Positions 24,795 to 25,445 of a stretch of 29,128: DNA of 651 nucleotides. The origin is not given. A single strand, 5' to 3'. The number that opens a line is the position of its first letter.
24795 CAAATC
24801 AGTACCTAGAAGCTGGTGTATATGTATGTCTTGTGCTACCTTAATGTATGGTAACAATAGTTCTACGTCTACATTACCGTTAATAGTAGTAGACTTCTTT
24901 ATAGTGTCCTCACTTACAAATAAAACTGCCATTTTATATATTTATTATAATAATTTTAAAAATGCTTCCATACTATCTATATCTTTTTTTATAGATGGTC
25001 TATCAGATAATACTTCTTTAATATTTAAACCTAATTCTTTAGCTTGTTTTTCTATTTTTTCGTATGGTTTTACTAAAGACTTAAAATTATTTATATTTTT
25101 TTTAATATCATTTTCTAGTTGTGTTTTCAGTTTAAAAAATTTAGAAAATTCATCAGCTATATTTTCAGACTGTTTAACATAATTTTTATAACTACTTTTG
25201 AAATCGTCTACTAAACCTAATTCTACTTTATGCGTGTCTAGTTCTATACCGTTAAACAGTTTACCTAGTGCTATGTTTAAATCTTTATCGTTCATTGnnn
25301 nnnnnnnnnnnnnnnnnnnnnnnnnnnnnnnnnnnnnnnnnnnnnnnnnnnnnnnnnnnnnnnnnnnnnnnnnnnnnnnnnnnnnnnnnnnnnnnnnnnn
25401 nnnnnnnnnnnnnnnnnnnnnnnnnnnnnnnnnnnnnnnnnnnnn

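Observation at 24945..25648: Four dispersed paralogs of an unrecognised small coiled-coil protein family in the virion modules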

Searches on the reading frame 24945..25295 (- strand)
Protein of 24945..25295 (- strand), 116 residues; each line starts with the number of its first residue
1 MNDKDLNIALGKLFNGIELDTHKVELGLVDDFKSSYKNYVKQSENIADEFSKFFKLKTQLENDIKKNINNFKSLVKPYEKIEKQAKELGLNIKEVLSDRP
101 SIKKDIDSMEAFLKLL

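Call 6: search_protein_families(library=phrogs, proteins=[window:24945-25295:-], max_evalue=1)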
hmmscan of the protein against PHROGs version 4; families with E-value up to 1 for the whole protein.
window:24945-25295:- (116 aa): 18 families
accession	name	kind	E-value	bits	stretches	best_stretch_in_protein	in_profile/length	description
phrog_16577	-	unknown function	0.0025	18.9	1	77-108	16-44/55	-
phrog_19980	-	unknown function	0.0099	15.2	1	21-94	438-511/1068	-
phrog_1272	-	tail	0.016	13.8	1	6-114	12-115/1606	tail length tape measure protein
phrog_31146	-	unknown function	0.018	15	1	37-110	256-329/456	-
phrog_674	-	unknown function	0.024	15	1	34-111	39-113/312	-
phrog_35707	-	tail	0.029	14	1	22-113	624-713/755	tail length tape measure protein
phrog_25820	-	lysis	0.036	14.5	1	29-95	43-109/265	endolysin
phrog_28412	-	unknown function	0.042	12.6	1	8-94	955-1034/1244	-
phrog_26779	-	unknown function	0.044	14.8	1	21-110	29-118/178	-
phrog_23435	-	unknown function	0.095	14.2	1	48-106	5-61/62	-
phrog_5328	-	unknown function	0.11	13.9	1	25-96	21-92/101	-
phrog_15832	-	unknown function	0.12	13.7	1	4-76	36-105/124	-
phrog_12471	-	unknown function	0.13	12.9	1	82-115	20-53/60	-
phrog_1686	-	tail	0.13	10.9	1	28-110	531-620/1224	tail length tape measure protein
phrog_31379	-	unknown function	0.14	13.6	1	43-68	19-44/88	-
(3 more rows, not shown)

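Call 7: search_protein_families(library=pfam, proteins=[window:24945-25295:-], max_evalue=1)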
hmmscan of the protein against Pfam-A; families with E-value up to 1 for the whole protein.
window:24945-25295:- (116 aa): 9 families
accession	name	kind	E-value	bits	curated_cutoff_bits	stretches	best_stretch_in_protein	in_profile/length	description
PF07083.16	DUF1351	-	0.011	15.9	27.8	1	29-107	22-100/210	Protein of unknown function (DUF1351)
PF08732.16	HIM1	-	0.012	15.6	28.7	1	45-75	101-132/169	HIM1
PF11155.13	DUF2935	-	0.019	15.9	24.4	1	30-89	23-82/121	Domain of unknown function (DUF2935)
PF16088.10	BORCS7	-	0.078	13.6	27.3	1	29-95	28-93/103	BLOC-1-related complex sub-unit 7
PF00611.28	FCH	-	0.089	13.6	27.8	1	38-71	7-40/78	Fes/CIP4, and EFC/F-BAR homology domain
PF23246.1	CC_CDK5RAP2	-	0.1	13.2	27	1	40-74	84-118/125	CDK5 regulatory subunit-associated protein 2-like, coiled coil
PF08702.15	Fib_alpha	-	0.11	13.1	29.9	1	59-107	28-76/143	Fibrinogen alpha/beta chain family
PF05377.16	FlaC_arch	-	0.2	12.5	27.8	1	59-97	4-42/55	Flagella accessory protein C (FlaC)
PF07303.18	Occludin_ELL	-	0.23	12.7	31.2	1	30-83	15-71/101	Occludin homology domain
